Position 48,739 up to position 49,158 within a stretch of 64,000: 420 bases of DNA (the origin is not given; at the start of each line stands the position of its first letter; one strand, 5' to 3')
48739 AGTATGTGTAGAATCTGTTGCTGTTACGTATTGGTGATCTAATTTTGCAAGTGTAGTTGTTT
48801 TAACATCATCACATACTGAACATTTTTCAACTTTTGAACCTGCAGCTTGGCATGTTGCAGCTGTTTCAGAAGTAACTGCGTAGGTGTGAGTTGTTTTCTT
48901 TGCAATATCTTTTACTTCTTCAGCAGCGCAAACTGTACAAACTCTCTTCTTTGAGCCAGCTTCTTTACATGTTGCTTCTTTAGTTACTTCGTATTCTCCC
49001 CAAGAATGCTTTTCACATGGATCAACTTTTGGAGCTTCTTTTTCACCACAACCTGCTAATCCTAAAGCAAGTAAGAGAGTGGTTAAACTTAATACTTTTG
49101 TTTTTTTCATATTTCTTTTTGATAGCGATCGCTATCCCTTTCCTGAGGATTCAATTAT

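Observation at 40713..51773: Repeated extracellular His/Cys knuckle module shared by all six lipoproteins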

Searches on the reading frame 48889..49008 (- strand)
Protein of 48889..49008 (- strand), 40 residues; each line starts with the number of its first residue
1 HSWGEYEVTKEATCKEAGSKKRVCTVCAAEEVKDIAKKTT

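Call 36: search_protein_representatives(alignment_id=A2)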
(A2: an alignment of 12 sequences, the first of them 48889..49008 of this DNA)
Query: 12 sequences, 39 profile positions. Proteins with E-value up to 0.001 (for the whole library): 36821; up to 1e-10: 16419; up to 1e-30: 2940. The best 150 are listed.
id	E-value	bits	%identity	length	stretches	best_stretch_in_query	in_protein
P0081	1.1e-216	716.4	-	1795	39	1-39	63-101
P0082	5.8e-187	621.3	-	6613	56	3-39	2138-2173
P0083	5.4e-161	538.1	-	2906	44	1-37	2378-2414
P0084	2.3e-159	532.9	-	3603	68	1-38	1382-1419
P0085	2.4e-153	513.7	-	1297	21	1-38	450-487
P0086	4.0e-147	493.8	-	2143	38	1-38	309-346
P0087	7.7e-143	480.1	-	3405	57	1-38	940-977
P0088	1.1e-140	473.2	-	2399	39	1-38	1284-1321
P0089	4.5e-135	455.2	-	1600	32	1-38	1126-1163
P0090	2.1e-134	453.1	-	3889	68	1-31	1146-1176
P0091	1.1e-133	450.8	-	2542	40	1-38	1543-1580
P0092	2.2e-133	449.8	-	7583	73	1-36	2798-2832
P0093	6.6e-130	438.7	-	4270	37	1-31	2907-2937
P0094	8.7e-129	435.1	-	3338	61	1-39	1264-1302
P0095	7.2e-127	428.9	-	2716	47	1-38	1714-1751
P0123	4.1e-105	359.3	-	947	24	1-38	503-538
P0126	2.3e-104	356.9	-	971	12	1-38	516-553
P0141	1.3e-96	332.1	-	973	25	1-29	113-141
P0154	1.0e-93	322.8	-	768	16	1-38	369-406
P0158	1.5e-92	319.1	-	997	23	6-37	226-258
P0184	1.3e-88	306.5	-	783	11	1-38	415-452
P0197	1.4e-85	296.8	-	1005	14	1-37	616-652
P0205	4.3e-85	295.2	-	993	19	1-31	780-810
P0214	2.6e-84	292.7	-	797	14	1-34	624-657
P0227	1.2e-81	284.2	-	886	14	1-39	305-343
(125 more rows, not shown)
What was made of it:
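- Closest known: Stalk domains of bacterial fibrillar adhesins. Same: Tandem repeats that project a functional tip domain from the cell surface, with very high copy numbers in giant proteins (call 36).
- Giant proteins have dozens of matched stretches, up to 81, like fibrillar adhesins (call 36). There is one site per about 40 aa, hence dozens of sites in large proteins (call 36).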

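Call 55: search_protein_families(library=pfam, proteins=[P0126, P0154, P0184, P0214, P0227, P0123, P0141, P0158, P0205, P0197], max_evalue=0.01)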
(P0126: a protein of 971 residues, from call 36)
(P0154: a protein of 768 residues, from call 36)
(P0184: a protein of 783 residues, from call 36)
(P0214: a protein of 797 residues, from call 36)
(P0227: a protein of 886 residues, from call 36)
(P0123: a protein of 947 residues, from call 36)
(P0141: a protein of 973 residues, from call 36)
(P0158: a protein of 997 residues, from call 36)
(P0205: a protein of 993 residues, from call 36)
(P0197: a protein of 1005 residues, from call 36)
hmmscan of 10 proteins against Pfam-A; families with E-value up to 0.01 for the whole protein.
P0126 (971 aa): 6 families
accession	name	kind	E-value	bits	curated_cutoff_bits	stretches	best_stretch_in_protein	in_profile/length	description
PF00963.24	Cohesin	-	2.7e-14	54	24.1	2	192-270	26-115/139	Cohesin domain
PF05495.17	zf-CHY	-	3.5e-14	53.4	31.3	0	558-626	4-65/68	CHY zinc finger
PF05180.17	zf-DNL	-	3.4e-11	43.4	27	0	804-840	3-37/64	DNL zinc finger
PF13465.12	zf-H2C2_2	-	3.2e-08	33.9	40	0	760-775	10-25/26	Zinc-finger double domain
PF18716.7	VATC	-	3.4e-05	24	26.6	0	805-819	4-18/43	Vms1-associating treble clef domain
PF13894.12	zf-C2H2_4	-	0.0019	19.2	27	0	765-784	1-19/24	C2H2-type zinc finger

P0154 (768 aa): 1 family
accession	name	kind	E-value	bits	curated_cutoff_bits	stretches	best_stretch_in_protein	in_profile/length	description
PF05495.17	zf-CHY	-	1.5e-06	28.9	31.3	0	425-476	17-65/68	CHY zinc finger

P0184 (783 aa): 3 families
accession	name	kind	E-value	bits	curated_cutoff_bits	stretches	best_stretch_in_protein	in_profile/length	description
PF16403.11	Bact_surface_Ig-like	-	7.3e-07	29.6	27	1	174-218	23-66/71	Bacterial surface protein, Ig-like domain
PF21613.2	Pesticin_RB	-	0.0018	18.7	27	0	340-371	74-105/136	Pesticin, receptor binding domain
PF13984.11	MsyB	-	0.0063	17.2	27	0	454-474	94-114/122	MsyB protein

P0214 (797 aa): 2 families
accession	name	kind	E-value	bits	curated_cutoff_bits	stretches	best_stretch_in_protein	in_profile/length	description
PF23447.1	DUF7128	-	0.001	19.3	25.7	0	402-427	6-31/44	Domain of unknown function (DUF7128)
PF00746.26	Gram_pos_anchor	-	0.0026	18.1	20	1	763-796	10-40/43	LPXTG cell wall anchor motif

P0227 (886 aa): 4 families
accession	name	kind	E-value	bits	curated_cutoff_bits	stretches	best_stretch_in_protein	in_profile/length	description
PF00963.24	Cohesin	-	1.2e-08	35.7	24.1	1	36-136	9-105/139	Cohesin domain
PF07550.17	Shr-like_HID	-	9e-05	23.3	22.3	1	782-840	15-70/82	Heme-binding protein Shr-like, Hb-interacting domain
PF16411.10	SusF_SusE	-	0.00045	21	27.5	0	719-843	100-166/167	Outer membrane protein SusF_SusE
PF03442.20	CBM_X2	-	0.00083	19.8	28.9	1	793-845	28-79/83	Carbohydrate binding domain X2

P0123 (947 aa): 3 families
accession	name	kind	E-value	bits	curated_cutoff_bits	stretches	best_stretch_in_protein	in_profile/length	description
PF00404.24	Dockerin_1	-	0.00011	22.8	22.9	1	889-939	1-51/57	Dockerin type I domain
PF18868.7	zf-C2H2_3rep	-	0.0015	19.7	30.8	0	707-746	82-120/126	Zinc finger C2H2-type, 3 repeats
PF13695.12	Zn_ribbon_3CxxC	-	0.0078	17.2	23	0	351-397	3-49/100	Zinc-binding domain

P0141 (973 aa): 0 families

P0158 (997 aa): 2 families
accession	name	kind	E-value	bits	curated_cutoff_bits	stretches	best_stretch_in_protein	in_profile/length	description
PF09479.16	Flg_new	-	2.7e-10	40.7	27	1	34-100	2-65/65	Listeria-Bacteroides repeat domain (List_Bact_rpt)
PF03589.19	Antiterm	-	0.00052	20.5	26.7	0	273-298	21-45/87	Antitermination protein Q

P0205 (993 aa): 1 family
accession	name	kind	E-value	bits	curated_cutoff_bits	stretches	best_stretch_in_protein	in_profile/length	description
PF00963.24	Cohesin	-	4.8e-07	30.5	24.1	1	34-163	3-138/139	Cohesin domain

P0197 (1005 aa): 5 families
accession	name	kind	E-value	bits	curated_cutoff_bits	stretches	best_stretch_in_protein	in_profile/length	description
PF00188.32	CAP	-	2.3e-17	64.4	21.1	1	49-184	2-117/117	Cysteine-rich secretory protein family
PF05495.17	zf-CHY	-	1.7e-05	25.6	31.3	1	595-645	16-64/68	CHY zinc finger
PF00746.26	Gram_pos_anchor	-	0.00046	20.5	20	1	972-1003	10-40/43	LPXTG cell wall anchor motif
PF21461.3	HL_N-beta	-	0.00073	19.7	27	1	259-299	16-57/57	Hyaluronate lyase, N-terminal beta-sheet domain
PF00963.24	Cohesin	-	0.0028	18.3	24.1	1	289-368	12-89/139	Cohesin domain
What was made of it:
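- On Classical zinc ribbon (Pfam Zn_ribbon clans): The one exception is a summed zf-CHY (and zf-DNL) score in P0126, with no single stretch passing (call 55).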

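Call 61: search_solved_structures(query=A2, max_evalue=10, show_alignments=2)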
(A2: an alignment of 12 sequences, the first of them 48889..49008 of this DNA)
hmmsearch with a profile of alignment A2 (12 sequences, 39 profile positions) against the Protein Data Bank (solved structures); distinct sequences matched with E-value up to 10: 48.
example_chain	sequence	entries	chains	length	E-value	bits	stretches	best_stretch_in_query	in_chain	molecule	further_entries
1rb9_A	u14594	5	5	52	0.00059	22.8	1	20-33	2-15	RUBREDOXIN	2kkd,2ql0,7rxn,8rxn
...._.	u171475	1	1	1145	0.0015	21.4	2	8-28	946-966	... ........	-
1rdv_A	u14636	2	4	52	0.012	18.5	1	20-33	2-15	RUBREDOXIN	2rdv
1t9p_A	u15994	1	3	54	0.018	18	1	20-31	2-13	Rubredoxin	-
4rxn_A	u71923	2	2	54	0.024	17.6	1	20-35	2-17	RUBREDOXIN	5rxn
1spw_A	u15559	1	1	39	0.028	17.4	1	22-32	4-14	Rubredoxin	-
1smm_A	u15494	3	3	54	0.033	17.2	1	20-31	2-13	Rubredoxin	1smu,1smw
1c09_A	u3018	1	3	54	0.048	16.6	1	20-31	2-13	RUBREDOXIN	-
1t9q_A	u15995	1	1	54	0.051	16.6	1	20-31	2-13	Rubredoxin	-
1bfy_A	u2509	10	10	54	0.061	16.3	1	20-31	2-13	RUBREDOXIN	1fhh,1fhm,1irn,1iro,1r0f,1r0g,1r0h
1t9o_A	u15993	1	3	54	0.061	16.3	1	20-31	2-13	Rubredoxin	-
1be7_A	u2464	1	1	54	0.064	16.2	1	20-31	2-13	RUBREDOXIN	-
1e8j_A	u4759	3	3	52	0.065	16.2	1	22-32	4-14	RUBREDOXIN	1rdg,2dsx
1b2j_A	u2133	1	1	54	0.069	16.1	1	20-31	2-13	PROTEIN (RUBREDOXIN)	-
6iiu_A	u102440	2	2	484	0.12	15.3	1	18-30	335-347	Soluble cytochrome b562,Thromboxane A2 receptor,Rubredoxin,Thromboxane A2 receptor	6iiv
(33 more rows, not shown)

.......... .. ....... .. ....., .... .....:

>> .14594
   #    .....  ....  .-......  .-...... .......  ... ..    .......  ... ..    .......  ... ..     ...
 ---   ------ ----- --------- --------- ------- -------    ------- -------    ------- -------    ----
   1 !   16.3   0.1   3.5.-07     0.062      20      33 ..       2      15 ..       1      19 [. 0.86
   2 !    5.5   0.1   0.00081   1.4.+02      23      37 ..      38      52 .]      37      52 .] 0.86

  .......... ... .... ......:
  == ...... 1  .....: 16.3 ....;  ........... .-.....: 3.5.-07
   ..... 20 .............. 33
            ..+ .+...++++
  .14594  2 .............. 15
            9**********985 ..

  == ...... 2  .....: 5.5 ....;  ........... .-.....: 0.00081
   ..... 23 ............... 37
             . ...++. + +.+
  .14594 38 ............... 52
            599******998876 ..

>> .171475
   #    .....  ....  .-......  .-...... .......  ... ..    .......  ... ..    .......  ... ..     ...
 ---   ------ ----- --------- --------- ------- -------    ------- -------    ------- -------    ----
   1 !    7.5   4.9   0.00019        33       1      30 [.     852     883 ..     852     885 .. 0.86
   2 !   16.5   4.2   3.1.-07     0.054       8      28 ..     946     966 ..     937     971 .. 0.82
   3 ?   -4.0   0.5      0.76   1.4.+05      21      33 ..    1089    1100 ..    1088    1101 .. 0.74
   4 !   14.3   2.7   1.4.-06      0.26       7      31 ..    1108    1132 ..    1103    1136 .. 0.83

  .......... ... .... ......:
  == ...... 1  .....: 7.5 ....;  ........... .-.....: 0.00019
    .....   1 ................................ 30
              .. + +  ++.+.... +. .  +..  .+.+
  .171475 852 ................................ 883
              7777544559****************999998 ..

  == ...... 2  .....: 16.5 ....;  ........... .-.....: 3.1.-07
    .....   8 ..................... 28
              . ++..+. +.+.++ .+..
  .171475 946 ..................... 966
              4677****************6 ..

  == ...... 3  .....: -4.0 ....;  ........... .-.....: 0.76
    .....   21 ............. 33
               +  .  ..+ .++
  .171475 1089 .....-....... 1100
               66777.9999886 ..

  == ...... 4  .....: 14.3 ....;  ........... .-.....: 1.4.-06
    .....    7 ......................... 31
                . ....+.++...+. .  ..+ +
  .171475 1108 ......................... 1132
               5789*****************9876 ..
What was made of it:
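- On Rubredoxin: Call 61: similarity is limited to 14 residues of one knuckle, and the ligand sets contain His.
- Closest known: Classical zinc ribbons and rubredoxin knuckles. Same: The knuckle matches rubredoxin weakly (call 61).
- The knuckle resembles the rubredoxin knuckle (call 61: 1rb9, E 5.9e-4 over 14 residues).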
